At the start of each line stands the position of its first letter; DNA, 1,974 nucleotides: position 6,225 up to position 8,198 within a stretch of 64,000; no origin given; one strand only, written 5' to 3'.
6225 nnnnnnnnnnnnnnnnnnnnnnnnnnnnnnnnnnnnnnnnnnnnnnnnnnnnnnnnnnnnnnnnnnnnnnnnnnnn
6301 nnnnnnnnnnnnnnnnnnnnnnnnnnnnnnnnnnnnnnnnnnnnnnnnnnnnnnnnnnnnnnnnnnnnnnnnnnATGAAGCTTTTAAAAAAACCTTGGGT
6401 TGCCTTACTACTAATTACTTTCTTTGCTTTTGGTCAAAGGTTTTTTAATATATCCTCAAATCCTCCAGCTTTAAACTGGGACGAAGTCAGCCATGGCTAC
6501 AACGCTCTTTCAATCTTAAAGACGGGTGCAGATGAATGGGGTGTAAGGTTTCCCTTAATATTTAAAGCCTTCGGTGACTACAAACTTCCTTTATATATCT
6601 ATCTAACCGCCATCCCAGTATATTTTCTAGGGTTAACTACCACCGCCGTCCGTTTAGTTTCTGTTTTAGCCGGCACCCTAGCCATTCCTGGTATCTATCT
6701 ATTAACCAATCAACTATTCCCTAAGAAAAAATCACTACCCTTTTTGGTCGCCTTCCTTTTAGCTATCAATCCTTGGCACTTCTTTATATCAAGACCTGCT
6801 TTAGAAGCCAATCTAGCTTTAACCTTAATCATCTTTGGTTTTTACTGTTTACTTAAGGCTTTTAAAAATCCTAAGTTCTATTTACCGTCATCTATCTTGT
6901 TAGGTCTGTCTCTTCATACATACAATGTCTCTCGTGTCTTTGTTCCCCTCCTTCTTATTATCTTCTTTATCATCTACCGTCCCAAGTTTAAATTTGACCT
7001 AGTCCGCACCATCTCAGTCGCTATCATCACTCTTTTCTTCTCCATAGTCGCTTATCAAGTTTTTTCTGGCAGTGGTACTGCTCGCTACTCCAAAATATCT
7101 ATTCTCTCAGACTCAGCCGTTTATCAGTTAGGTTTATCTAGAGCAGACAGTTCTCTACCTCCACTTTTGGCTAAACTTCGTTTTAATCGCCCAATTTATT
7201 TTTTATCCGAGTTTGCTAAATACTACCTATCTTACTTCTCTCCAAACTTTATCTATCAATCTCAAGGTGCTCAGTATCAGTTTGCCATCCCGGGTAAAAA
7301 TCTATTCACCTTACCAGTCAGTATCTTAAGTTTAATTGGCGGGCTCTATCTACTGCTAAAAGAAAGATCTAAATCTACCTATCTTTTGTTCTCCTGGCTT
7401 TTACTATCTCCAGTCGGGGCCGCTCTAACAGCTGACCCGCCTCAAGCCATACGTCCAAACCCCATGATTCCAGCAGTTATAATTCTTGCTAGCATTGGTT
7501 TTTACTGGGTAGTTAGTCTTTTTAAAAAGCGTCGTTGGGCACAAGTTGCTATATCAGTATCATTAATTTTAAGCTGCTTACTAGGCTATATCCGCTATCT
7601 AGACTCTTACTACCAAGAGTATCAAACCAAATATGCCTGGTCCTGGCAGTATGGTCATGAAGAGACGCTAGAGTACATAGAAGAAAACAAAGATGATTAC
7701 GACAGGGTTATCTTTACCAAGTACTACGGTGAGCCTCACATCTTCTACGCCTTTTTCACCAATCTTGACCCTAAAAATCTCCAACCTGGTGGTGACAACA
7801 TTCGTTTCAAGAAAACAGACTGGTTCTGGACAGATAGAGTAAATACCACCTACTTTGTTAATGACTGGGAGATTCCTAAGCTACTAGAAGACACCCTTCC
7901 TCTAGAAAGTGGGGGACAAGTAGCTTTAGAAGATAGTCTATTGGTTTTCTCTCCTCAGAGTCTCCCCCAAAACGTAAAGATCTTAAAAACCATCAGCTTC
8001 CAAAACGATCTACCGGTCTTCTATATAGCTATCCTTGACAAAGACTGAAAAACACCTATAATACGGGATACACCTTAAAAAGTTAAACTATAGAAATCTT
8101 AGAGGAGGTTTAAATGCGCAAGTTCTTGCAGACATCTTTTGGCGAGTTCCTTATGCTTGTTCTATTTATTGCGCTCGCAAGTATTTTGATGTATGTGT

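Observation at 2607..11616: Five tandem ArnT/PMT-like GT39 paralogs with conserved catalytic loops but divergent C-terminal domains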

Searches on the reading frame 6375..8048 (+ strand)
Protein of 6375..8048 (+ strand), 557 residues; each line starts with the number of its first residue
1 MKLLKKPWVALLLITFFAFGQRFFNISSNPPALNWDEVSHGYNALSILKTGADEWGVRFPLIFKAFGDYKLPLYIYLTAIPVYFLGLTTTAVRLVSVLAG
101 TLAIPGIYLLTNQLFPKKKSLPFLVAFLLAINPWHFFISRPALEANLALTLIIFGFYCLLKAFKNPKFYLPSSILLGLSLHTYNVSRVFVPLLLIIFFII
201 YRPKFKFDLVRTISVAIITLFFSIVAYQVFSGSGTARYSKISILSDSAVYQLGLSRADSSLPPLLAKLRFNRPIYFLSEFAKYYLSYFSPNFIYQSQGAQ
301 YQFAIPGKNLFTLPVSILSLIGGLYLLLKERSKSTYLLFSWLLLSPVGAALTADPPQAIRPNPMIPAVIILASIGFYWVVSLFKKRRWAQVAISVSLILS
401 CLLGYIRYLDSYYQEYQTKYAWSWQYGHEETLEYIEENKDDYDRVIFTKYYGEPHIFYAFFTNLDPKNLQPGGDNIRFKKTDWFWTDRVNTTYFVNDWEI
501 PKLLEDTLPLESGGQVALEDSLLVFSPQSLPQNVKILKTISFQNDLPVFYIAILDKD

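Call 5: search_protein_families(library=pfam, proteins=[window:6375-8048:+], max_evalue=0.01)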
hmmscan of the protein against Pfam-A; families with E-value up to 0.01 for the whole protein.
window:6375-8048:+ (557 aa): 1 family
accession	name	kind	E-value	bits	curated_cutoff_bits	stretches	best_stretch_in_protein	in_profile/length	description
PF13231.12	PMT_2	-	1.7e-06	28.8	26.1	1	72-223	4-155/160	Dolichyl-phosphate-mannose-protein mannosyltransferase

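Call 50: search_protein_families(library=ncbifam, proteins=[window:6375-8048:+], max_evalue=0.01)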
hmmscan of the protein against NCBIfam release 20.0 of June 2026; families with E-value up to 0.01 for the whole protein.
window:6375-8048:+ (557 aa): 1 family
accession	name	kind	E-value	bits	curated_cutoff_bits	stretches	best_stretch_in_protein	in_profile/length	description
TIGR03663.1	TIGR03663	subfamily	1.6e-05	24.2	126.25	1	10-141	3-119/435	flippase activity-associated protein Agl23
